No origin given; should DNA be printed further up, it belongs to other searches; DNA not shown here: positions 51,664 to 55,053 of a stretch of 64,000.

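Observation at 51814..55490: Large P-loop protein plus small acidic-tailed partner as the leading genes of the island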

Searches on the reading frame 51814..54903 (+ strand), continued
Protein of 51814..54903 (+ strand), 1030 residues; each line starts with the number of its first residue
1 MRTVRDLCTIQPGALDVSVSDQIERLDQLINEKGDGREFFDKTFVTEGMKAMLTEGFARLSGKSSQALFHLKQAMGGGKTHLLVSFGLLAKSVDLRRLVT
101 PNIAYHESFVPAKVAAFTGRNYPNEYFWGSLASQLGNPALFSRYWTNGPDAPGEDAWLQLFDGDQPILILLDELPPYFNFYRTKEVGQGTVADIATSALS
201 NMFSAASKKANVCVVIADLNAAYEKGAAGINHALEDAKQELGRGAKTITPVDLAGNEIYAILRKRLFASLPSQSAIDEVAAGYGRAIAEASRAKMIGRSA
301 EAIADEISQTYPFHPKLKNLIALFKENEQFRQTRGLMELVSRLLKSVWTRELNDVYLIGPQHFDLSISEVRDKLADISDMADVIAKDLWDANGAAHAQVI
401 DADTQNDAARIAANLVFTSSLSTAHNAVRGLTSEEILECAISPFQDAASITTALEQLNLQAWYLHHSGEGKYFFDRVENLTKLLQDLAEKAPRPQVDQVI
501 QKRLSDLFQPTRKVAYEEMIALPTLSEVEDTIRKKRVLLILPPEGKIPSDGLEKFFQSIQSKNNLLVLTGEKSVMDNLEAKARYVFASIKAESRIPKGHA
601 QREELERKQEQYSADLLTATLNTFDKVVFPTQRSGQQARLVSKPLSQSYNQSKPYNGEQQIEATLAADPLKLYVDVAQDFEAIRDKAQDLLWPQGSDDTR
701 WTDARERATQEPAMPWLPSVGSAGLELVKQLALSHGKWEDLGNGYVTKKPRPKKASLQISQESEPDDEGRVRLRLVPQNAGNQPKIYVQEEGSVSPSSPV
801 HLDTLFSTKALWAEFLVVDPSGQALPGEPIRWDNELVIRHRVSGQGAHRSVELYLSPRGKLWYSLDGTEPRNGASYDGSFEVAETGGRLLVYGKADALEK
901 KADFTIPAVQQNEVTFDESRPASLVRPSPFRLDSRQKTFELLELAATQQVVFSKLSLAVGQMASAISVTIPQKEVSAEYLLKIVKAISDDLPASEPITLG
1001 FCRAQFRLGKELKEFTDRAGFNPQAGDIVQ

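Call 50: predict_structure(alignment_id=A2)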
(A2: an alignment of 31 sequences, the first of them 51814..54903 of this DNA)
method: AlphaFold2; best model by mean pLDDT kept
length: 1030 residues; sequences in the alignment: 31
mean_pLDDT: 67.4   pTM: 0.31
mean pLDDT of the five models: 67.4, 66.1, 61.5, 58.3, 57.6
residues with pLDDT >= 90: 99; 70-90: 460; 50-70: 205; < 50: 266
segments of 3 or more residues with pLDDT < 50: 12-23, 73-77, 221-264, 286-436, 438-444, 456-479, 544-548, 668-675, 910-912
pLDDT, mean of each block of 10 residues (from residue 1): 57 37 62 78 68 87 81 53 85 87 86 84 72 86 72 88 89 73 67 80 85 76 37 34 34 28 50 63 51 32 44 39 39 36 34 32 43 40 30 29 39 42 29 46 51 48 33 42 62 75 84 72 74 78 55 63 68 69 82 63 73 84 78 59 70 74 60 50 72 81 76 51 70 75 81 80 84 86 85 89 89 88 76 90 73 89 88 88 81 90 75 70 87 86 91 89 77 87 85 83 91 88 82
secondary structure, 60 per line:
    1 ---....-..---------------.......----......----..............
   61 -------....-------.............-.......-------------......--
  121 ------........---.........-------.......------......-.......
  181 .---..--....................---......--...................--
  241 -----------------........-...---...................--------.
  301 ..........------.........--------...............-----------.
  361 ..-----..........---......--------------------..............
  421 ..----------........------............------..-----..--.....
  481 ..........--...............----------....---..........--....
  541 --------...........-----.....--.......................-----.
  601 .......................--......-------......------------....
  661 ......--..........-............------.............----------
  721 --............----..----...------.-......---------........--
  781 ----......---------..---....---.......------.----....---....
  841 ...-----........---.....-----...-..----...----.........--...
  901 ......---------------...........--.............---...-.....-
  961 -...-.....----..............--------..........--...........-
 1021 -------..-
elements in order (helices of 4 or more, strands of 3 or more residues): H4-7 H26-32 H37-42 H47-60 E68-71 H79-91 H93-99 E113-118 H127-134 H138-146 H154-160 E167-172 H174-181 H191-208 E212-217 H220-238 H258-265 E267-269 H273-291 H300-310 H317-325 H334-348 H368-377 H381-386 H407-422 H433-440 H447-458 H476-490 H493-507 E518-521 H525-534 E537-540 H549-559 E565-569 H572-594 H600-623 E626-631 E639-644 H657-666 H669-678 H680-691 E698-700 H701-710 H723-734 E745-747 E756-761 E771-778 E785-790 E805-808 E812-818 E830-833 E837-843 E849-856 E860-864 E880-882 E887-895 E898-906 E922-932 H935-947 E951-953 E955-959 E966-970 H977-988 E997-1006 H1009-1019

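Call 56: fold_search(model_id=the predicted structure, library=pdb)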
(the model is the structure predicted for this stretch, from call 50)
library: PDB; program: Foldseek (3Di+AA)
matches with E <= 10: 1029; with E <= 0.001: 2
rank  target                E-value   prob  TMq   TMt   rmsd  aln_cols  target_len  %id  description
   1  9mcx_C                2.9e-04  1.00  0.08  0.31  13.4       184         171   18  CRYSTAL STRUCTURE OF HUMAN IGG1 FC FRAGMENT-FC-GAMMA RECEPTOR IIA COMPLEX H131 VARIANT (released 2025-12-03)
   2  8ayr_A                7.1e-04  0.97  0.09  0.12  21.2       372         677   14  Sialidases and Fucosidases of Akkermansia muciniphila are key for rapid growth on colonic mucin and nutrient sharing a (released 2023-03-01)
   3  1fcg                  1.3e-03  1.00  0.08  0.32  13.3       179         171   16  ECTODOMAIN OF HUMAN FC GAMMA RECEPTOR, FCGRIIA (released 2000-04-12)
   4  9elu_C                2.0e-03  1.00  0.08  0.30  13.4       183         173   15  CRYSTAL STRUCTURE OF RHESUS MACAQUE (MACACA MULATTA) IGG1 FC FRAGMENT- FC-GAMMA RECEPTOR IIA COMPLEX P131 VARIANT (released 2025-12-03)
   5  9rcu_A                2.1e-03  0.99  0.09  0.23  13.1       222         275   13  Cardioderma bat coronavirus 2B receptor binding domain in complex with human CEACAM6 (released 2026-04-08)
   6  3ry5                  2.6e-03  1.00  0.08  0.31  13.5       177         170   18  Three-dimensional structure of glycosylated fcgammariia (high-responder polymorphism) (released 2011-08-31)
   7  8ayr_B                3.0e-03  0.97  0.09  0.13  20.0       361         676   14  Sialidases and Fucosidases of Akkermansia muciniphila are key for rapid growth on colonic mucin and nutrient sharing a (released 2023-03-01)
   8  1e4k_C                4.0e-03  0.99  0.08  0.32  12.2       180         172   11  CRYSTAL STRUCTURE OF SOLUBLE HUMAN IGG1 FC FRAGMENT-FC-GAMMA RECEPTOR III COMPLEX (released 2000-08-06)
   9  9ouv_C                4.0e-03  0.99  0.07  0.30  13.9       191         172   19  Crystal structure of human IGG1 FC fragment-FC-gamma receptor IIB complex (released 2025-12-03)
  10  9rcs_A                5.6e-03  0.96  0.08  0.21  15.4       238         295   13  Cardioderma bat coronavirus KY43 receptor binding domain in complex with human CEACAM6 (released 2026-04-08)
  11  3wn5_C                6.2e-03  0.98  0.07  0.29  13.2       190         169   13  Crystal structure of asymmetrically engineered Fc variant in complex with FcgRIIIa (released 2014-11-19)
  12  9a3v_A                6.5e-03  0.80  0.10  0.14  24.3       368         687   10  Predicted model of tissue transglutaminase 2 (TG2) in complex with plasma fibronectin type III modules 14 and 15 (FNII (released 2024-02-02)
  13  5ag8_A                6.8e-03  0.97  0.07  0.30  12.4       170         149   12  CRYSTAL STRUCTURE OF A MUTANT (665I6H) OF THE C-TERMINAL DOMAIN OF RGPB (released 2016-04-06)
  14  8c7m_B                6.8e-03  0.85  0.08  0.22  17.8       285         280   13  Interleukin 12 receptor subunit beta-1 Fn domains in complex with antagonistic FAb fragment. (released 2024-01-31)
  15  7mrs_A                6.8e-03  0.66  0.07  0.18  18.1       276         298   14  Zebrafish CNTN4 APPb complex (released 2022-01-05)
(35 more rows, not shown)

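Call 59: find_encoding_contigs(protein=P0125, flank=10000, max_places=3)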
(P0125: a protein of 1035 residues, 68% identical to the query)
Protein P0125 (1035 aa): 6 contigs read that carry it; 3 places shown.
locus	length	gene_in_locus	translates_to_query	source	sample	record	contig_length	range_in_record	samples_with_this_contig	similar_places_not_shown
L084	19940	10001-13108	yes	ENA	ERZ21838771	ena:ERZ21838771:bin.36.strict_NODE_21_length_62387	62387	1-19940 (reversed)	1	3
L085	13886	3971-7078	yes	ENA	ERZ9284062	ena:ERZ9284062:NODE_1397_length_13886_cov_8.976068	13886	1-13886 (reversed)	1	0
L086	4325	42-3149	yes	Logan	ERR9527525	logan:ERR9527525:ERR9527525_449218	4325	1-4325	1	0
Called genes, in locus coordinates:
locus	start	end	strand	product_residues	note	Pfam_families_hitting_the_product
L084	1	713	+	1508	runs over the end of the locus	PF01869:BcrAD_BadFG, PF09989:DUF2229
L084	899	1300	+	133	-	PF00392:GntR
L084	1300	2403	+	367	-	PF01145:Band_7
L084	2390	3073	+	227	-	PF02463:SMC_N (faint), PF00005:ABC_tran, PF13304:AAA_21 (weak)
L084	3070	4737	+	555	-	PF02687:FtsX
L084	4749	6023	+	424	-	PF12704:MacB_PCD, PF02687:FtsX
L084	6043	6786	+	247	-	PF17131:TP_0789-like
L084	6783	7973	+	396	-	-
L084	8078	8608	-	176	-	PF09917:DUF2147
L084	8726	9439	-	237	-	PF00702:Hydrolase, PF13419:HAD_2, PF13242:Hydrolase_like (weak)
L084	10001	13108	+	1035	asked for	PF04465:DUF499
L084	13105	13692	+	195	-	PF12635:DUF3780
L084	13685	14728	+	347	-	PF02463:SMC_N (faint), PF13175:AAA_15 (weak), PF13476:AAA_23, PF13304:AAA_21, PF13175:AAA_15 (weak)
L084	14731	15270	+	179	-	-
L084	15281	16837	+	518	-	PF06634:DUF1156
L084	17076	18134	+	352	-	-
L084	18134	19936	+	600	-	PF13091:PLDc_2, PF00176:SNF2-rel_dom, PF00270:DEAD (weak)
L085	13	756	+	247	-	PF17131:TP_0789-like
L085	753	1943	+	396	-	-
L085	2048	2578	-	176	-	PF09917:DUF2147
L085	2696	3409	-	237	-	PF00702:Hydrolase, PF13419:HAD_2, PF13242:Hydrolase_like (weak)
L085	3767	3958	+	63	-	PF12728:HTH_17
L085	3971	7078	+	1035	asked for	PF04465:DUF499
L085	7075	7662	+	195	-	PF12635:DUF3780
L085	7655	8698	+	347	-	PF02463:SMC_N (faint), PF13175:AAA_15 (weak), PF13476:AAA_23, PF13304:AAA_21, PF13175:AAA_15 (weak)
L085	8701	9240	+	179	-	-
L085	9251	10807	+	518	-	PF06634:DUF1156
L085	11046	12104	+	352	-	-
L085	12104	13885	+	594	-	?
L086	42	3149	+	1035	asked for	PF04465:DUF499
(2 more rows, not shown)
